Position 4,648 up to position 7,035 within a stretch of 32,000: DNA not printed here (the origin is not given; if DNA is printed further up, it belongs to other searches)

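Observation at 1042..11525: Six-gene exported TPR / helical scaffold / vWA-like / MacB-type ABC / FGE-like cluster with no match to a characterised pathway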

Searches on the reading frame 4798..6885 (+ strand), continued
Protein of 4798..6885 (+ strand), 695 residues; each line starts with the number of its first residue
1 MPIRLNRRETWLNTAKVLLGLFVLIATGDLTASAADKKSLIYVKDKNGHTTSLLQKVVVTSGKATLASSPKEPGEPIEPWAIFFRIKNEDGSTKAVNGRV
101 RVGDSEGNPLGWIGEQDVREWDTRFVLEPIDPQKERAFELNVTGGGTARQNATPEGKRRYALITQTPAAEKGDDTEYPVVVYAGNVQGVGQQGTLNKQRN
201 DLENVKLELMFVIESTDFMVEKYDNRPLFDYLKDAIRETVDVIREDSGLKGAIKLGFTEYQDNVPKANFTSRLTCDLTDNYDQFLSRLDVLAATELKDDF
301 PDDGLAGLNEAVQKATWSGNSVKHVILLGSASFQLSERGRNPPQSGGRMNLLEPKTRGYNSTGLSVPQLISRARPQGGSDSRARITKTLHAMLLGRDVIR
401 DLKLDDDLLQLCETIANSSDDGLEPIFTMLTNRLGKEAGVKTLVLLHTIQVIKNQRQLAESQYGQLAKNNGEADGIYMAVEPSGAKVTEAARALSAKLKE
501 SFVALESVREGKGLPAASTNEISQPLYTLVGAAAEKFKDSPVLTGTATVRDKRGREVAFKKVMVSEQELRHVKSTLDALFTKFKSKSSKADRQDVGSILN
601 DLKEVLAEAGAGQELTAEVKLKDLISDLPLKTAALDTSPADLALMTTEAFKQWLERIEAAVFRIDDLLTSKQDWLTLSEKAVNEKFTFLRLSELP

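Call 49: search_protein_families(library=pfam, proteins=[L015:5554-6573:+, L015:6570-9899:+, L015:14844-16598:+, L015:16354-18135:+, L015:18132-18653:+, L015:18701-19561:+, L015:19571-21667:+, L015:2642-4144:-, L015:1875-2645:-, L015:4662-5243:-], max_evalue=0.001)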
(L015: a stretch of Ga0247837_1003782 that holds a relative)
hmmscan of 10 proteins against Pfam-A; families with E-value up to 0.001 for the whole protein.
L015:5554-6573:+ (339 aa): 1 family
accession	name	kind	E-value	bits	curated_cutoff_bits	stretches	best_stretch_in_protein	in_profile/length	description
PF07719.23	TPR_2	-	0.00055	20.3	27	0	194-225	1-32/34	Tetratricopeptide repeat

L015:6570-9899:+ (1109 aa): 5 families
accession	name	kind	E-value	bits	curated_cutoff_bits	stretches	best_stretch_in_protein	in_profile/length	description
PF07719.23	TPR_2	-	1.8e-07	31.1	27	0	968-991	11-34/34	Tetratricopeptide repeat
PF13414.12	TPR_11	-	3.3e-07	30.3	26.8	1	968-994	4-30/42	TPR repeat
PF13428.12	TPR_14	-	1.5e-06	28.7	23.5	1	960-1000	3-43/44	Tetratricopeptide repeat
PF13424.12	TPR_12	-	0.0004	20.9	30.1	0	968-1009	13-57/77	Tetratricopeptide repeat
PF00515.34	TPR_1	-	0.00059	20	27.8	0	969-991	12-34/34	Tetratricopeptide repeat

L015:14844-16598:+ (584 aa): 1 family
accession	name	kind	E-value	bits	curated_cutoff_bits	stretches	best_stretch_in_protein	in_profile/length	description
PF03781.23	FGE-sulfatase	-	2.7e-25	89.9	23.3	1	302-570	6-254/255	Sulfatase-modifying factor enzyme 1-like domain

L015:16354-18135:+ (593 aa): 1 family
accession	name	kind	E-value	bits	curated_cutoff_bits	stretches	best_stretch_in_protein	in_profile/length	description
PF03781.23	FGE-sulfatase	-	1.2e-11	45.2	23.3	1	171-305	30-130/255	Sulfatase-modifying factor enzyme 1-like domain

L015:18132-18653:+ (173 aa): 1 family
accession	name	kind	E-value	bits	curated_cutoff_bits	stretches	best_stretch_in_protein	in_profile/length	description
PF03983.18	SHD1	-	9.5e-08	32.2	23.7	1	29-84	9-64/67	SLA1 homology domain 1, SHD1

L015:18701-19561:+ (286 aa): 0 families

L015:19571-21667:+ (698 aa): 4 families
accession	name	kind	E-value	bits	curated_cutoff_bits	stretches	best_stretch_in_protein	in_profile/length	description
PF13360.13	PQQ_2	-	2.9e-22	79.9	27.6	1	355-547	3-177/233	Outer membrane protein assembly factor BamB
PF12974.12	Phosphonate-bd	-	5.8e-12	45.9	27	1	65-289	13-236/242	ABC transporter, phosphonate, periplasmic substrate-binding protein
PF01011.28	PQQ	-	4.7e-11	42.5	26.7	0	390-428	48-86/595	Glucose/ethanol/alcohol dehydrogenase, beta-propeller domain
PF13570.13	Beta-prop_ACSF4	-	4.4e-05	23.5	133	1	360-616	33-260/329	Beta-alanine-activating enzyme, beta-propeller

L015:2642-4144:- (500 aa): 2 families
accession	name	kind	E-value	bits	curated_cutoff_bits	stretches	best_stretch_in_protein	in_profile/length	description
PF22483.2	Mu-transpos_C_2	-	2e-21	75.9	27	1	301-371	1-71/73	Mu transposase, C-terminal domain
PF00665.32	rve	-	8.1e-09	36.1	32.6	1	124-232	3-100/102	Integrase core domain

L015:1875-2645:- (256 aa): 7 families
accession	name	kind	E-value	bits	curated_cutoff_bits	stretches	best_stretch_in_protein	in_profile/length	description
PF01695.23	IstB_IS21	-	5.4e-75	252.4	24.1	1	15-248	2-235/238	IstB-like ATP binding protein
PF00308.24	Bac_DnaA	-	7.3e-09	36.5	23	1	107-205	36-136/162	Bacterial DnaA ATPAse domain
PF13481.12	AAA_25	-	3.8e-07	30.4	27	1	82-169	12-98/195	AAA domain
PF00004.35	AAA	-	4.2e-06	27.7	21.2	1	108-208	1-111/131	ATPase family associated with various cellular activities (AAA)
PF13191.12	AAA_16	-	0.00013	23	32.6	1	105-160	24-81/167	AAA ATPase domain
PF02562.22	PhoH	-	0.00036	20.5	27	1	103-138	17-52/205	PhoH-like protein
PF13401.12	AAA_22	-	0.00081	20.1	27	0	105-143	5-33/130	AAA domain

L015:4662-5243:- (193 aa): 1 family
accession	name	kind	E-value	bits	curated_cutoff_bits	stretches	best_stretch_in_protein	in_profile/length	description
PF00188.32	CAP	-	1.2e-11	46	21.1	1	31-185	2-115/117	Cysteine-rich secretory protein family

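Call 50: search_protein_families(library=pfam, proteins=[L017:98-817:+, L017:814-2574:+, L017:2580-3458:+, L017:4104-4808:+, L017:4862-5893:+, L017:7614-9986:+, L017:14681-16192:+, L017:16205-17071:-, L017:17323-18291:-, L017:19626-20585:-], max_evalue=0.001)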
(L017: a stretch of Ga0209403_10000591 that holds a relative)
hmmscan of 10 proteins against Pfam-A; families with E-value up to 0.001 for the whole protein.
L017:98-817:+ (239 aa): 1 family
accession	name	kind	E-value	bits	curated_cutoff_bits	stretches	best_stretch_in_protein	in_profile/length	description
PF09704.15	Cas_Cas5d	-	6.8e-45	154.1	23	1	7-227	2-217/217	CRISPR-associated protein (Cas_Cas5)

L017:814-2574:+ (586 aa): 1 family
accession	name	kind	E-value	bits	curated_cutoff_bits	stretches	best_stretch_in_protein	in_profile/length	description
PF09709.15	Cas_Csd1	-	3.3e-188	627.3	27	1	6-571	1-559/559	CRISPR-associated protein (Cas_Csd1)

L017:2580-3458:+ (292 aa): 1 family
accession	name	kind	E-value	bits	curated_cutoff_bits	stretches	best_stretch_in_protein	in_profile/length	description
PF05107.17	Cas_Cas7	-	5e-104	347.7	33.2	1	4-277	2-248/249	CRISPR-associated protein Cas7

L017:4104-4808:+ (234 aa): 1 family
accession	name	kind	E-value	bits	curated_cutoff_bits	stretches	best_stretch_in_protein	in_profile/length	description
PF01930.23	Cas_Cas4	-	6.7e-25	88.5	22.7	1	111-208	65-159/160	Domain of unknown function DUF83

L017:4862-5893:+ (343 aa): 1 family
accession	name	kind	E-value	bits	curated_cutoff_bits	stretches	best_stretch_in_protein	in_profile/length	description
PF01867.21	Cas_Cas1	-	3.8e-106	354.8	22.3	1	9-298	2-283/283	CRISPR associated protein Cas1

L017:7614-9986:+ (790 aa): 0 families

L017:14681-16192:+ (503 aa): 1 family
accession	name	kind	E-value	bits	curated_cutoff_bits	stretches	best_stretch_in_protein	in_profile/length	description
PF03781.23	FGE-sulfatase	-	1.1e-13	51.9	23.3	1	71-175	30-124/255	Sulfatase-modifying factor enzyme 1-like domain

L017:16205-17071:- (288 aa): 0 families

L017:17323-18291:- (322 aa): 2 families
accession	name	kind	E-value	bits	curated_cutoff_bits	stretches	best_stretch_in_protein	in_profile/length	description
PF00589.27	Phage_integrase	-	1.7e-39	135.8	27.1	1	124-299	2-169/172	Phage integrase family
PF02899.23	Phage_int_SAM_1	-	2.7e-10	40.8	22.3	1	16-101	1-82/83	Phage integrase, N-terminal SAM-like domain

L017:19626-20585:- (319 aa): 1 family
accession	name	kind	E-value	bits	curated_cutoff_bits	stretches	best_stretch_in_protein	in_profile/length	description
PF02086.21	MethyltransfD12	-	3e-08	34.1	22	1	61-248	3-194/253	D12 class N6 adenine-specific DNA methyltransferase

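Call 51: find_encoding_contigs(protein=P0017, flank=10000, max_places=1)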
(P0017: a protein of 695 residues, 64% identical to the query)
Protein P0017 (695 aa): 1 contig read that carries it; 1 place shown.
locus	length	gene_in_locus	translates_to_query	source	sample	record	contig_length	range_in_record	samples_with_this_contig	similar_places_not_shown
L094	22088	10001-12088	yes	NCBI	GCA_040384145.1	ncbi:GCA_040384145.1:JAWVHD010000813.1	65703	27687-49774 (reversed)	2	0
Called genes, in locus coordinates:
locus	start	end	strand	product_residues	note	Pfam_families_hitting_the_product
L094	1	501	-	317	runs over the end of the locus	-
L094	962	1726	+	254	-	PF00005:ABC_tran, PF02463:SMC_N (faint)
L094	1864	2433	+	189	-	-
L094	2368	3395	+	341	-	PF02687:FtsX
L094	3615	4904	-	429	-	PF00069:Pkinase, PF07714:PK_Tyr_Ser-Thr, PF03109:ABC1 (weak)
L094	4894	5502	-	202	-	PF07638:Sigma70_ECF, PF08281:Sigma70_r4_2, PF04545:Sigma70_r4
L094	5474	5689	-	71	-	-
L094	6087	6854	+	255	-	-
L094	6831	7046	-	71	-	-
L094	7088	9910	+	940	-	PF13424:TPR_12 (weak)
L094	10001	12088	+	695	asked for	-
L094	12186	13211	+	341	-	PF00005:ABC_tran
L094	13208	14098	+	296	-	-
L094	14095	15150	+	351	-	PF02687:FtsX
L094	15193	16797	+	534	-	PF03781:FGE-sulfatase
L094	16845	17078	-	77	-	-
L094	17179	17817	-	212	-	-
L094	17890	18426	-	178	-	PF13302:Acetyltransf_3, PF00583:Acetyltransf_1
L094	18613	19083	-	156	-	PF02308:MgtC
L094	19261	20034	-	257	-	PF03741:TerC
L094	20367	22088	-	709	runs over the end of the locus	PF00884:Sulfatase, PF01663:Phosphodiest, PF16347:SGSH_C, PF13432:TPR_16, PF14559:TPR_19, PF25063:ARM_TT21_C, PF13424:TPR_12, PF13432:TPR_16, +22 more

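Call 52: find_encoding_contigs(protein=P0048, flank=10000, max_places=1)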
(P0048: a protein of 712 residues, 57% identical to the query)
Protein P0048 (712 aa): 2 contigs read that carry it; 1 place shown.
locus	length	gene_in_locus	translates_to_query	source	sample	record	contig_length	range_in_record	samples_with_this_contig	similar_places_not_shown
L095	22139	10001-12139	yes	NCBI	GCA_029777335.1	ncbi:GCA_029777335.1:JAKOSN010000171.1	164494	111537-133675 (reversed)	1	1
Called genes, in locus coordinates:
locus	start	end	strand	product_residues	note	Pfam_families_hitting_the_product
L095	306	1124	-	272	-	PF12158:DUF3592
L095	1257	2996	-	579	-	PF01979:Amidohydro_1, PF07969:Amidohydro_3 (weak), PF13382:Adenine_deam_C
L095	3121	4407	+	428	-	PF00005:ABC_tran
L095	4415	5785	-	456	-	PF03553:Na_H_antiporter (faint), PF03606:DcuC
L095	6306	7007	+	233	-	PF13432:TPR_16 (faint), PF13414:TPR_11 (faint), PF00515:TPR_1 (faint), PF07719:TPR_2 (faint), PF13181:TPR_8 (faint), PF13424:TPR_12 (faint)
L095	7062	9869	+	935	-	-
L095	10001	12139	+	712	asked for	-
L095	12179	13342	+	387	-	PF00005:ABC_tran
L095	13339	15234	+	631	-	PF02687:FtsX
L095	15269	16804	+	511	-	PF03781:FGE-sulfatase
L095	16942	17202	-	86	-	-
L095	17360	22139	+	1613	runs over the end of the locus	PF00069:Pkinase, PF07714:PK_Tyr_Ser-Thr, PF23414:Beta-prop_EML_2, PF25174:Beta-prop_THOC3, PF23381:Beta-prop_IFT122_1st, PF24807:WD40_CDC20-Fz, PF24814:WD40_Prp19, PF25168:Beta-prop_WDR36-Utp21_2nd, +24 more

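Call 53: find_encoding_contigs(protein=P0028, flank=10000, max_places=1)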
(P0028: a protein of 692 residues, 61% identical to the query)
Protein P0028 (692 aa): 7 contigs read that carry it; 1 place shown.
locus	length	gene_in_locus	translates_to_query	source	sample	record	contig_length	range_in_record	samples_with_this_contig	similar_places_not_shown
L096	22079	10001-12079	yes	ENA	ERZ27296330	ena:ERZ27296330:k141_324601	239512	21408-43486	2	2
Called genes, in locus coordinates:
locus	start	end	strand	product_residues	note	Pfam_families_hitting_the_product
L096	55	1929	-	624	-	-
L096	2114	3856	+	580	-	PF01368:DHH, PF02272:DHHA1, PF17768:RecJ_OB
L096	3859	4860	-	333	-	-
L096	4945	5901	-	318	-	PF01145:Band_7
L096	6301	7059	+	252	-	PF07719:TPR_2 (faint), PF13424:TPR_12 (faint)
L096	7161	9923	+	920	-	-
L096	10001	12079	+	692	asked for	-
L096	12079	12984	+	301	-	PF00005:ABC_tran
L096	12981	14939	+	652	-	PF02687:FtsX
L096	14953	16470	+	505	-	PF03781:FGE-sulfatase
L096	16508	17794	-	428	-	PF01590:GAF, PF13185:GAF_2, PF13492:GAF_3, PF07228:SpoIIE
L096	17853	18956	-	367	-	-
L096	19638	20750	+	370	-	PF00155:Aminotran_1_2, PF01053:Cys_Met_Meta_PP, PF01212:Beta_elim_lyase (weak), PF01041:DegT_DnrJ_EryC1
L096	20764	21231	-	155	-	-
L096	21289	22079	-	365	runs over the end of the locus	PF07963:N_methyl, PF07596:SBP_bac_10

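Call 55: find_encoding_contigs(protein=P0003, flank=10000, max_places=1)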
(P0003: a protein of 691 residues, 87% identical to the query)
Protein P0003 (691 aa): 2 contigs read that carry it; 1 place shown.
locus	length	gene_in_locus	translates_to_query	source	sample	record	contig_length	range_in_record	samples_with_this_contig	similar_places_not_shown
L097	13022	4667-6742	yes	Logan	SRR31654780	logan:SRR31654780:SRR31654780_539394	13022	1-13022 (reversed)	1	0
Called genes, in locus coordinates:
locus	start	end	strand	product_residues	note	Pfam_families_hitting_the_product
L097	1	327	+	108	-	?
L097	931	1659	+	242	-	PF07719:TPR_2 (faint), PF13424:TPR_12 (faint)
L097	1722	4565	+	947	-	-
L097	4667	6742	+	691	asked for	-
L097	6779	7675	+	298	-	PF00005:ABC_tran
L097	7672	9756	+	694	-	PF12704:MacB_PCD (weak), PF02687:FtsX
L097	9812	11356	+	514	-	PF03781:FGE-sulfatase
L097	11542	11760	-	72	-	-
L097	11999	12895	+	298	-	PF03781:FGE-sulfatase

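Call 56: find_encoding_contigs(protein=P0006, flank=10000, max_places=1)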
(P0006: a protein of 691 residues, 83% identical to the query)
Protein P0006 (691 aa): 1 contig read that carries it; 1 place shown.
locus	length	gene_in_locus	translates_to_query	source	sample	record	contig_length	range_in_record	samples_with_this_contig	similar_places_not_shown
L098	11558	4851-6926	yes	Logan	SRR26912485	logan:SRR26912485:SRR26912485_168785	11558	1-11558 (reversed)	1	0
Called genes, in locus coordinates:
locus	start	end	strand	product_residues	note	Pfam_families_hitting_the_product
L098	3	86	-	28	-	?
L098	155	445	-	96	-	-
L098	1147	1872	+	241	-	PF07719:TPR_2 (faint), PF13424:TPR_12 (faint)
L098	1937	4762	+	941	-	-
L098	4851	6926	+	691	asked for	-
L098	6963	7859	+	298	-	PF00005:ABC_tran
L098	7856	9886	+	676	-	PF02687:FtsX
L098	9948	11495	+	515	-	PF03781:FGE-sulfatase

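Call 70: list_cluster_members(proteins=[P0108, P0110, P0119, P0140, P0171, P0208, P0210, P0099, P0104, P0130])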
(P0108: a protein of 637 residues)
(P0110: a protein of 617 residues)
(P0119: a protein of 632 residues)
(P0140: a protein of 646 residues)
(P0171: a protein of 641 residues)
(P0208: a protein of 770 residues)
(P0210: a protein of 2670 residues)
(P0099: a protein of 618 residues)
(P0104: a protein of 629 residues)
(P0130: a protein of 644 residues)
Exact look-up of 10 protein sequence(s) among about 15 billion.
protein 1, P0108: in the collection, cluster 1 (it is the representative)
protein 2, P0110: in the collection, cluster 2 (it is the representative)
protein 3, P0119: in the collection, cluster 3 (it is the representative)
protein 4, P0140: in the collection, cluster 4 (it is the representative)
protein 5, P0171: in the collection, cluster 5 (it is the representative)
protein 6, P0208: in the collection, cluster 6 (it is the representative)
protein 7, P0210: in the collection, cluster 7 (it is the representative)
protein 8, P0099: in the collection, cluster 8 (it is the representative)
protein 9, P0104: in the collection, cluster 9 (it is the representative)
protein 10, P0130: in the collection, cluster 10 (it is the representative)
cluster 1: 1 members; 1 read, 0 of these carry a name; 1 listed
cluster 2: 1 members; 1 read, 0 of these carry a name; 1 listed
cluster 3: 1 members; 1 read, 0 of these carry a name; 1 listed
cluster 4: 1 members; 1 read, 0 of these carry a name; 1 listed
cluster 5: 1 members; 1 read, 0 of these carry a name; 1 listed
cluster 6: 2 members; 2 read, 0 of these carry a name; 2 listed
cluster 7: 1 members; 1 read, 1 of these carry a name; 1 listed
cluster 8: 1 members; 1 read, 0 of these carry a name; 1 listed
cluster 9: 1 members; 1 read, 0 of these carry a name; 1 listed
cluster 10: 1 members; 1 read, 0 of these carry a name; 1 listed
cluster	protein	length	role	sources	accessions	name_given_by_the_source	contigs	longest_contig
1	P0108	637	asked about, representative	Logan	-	-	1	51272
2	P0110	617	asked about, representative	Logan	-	-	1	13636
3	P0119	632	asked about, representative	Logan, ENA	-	-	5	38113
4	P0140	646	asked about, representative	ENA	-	-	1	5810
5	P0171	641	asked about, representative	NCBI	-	-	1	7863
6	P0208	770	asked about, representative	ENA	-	-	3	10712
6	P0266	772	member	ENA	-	-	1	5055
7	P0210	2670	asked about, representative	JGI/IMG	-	tetratricopeptide (TPR) repeat protein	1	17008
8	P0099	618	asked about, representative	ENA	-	-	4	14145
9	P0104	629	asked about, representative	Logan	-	-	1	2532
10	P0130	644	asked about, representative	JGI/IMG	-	-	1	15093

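Call 75: search_protein_families(library=pfam, proteins=[L001:17336-18325:+, L001:3951-5909:-, L001:3203-3961:-, L001:2451-3203:-], max_evalue=0.001)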
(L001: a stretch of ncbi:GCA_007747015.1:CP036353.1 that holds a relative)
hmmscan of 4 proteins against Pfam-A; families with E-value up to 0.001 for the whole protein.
L001:17336-18325:+ (329 aa): 1 family
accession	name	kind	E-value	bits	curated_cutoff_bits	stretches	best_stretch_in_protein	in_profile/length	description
PF18937.5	DUF5685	-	3.8e-31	108.9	26.7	1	1-230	1-221/272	Family of unknown function (DUF5685)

L001:3951-5909:- (652 aa): 0 families

L001:3203-3961:- (252 aa): 0 families

L001:2451-3203:- (250 aa): 0 families

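Call 82: find_related_loci(query=A1, collection=viral_contigs, flank=10000)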
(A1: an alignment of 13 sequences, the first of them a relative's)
Query A1 (695 aa) in viral_contigs; peptide patterns used: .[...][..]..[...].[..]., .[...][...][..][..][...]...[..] (x = any residue, [..] = any of these).
6 stretches matched a pattern, but none encodes a relative of the query by tblastn (E <= 1e-3).
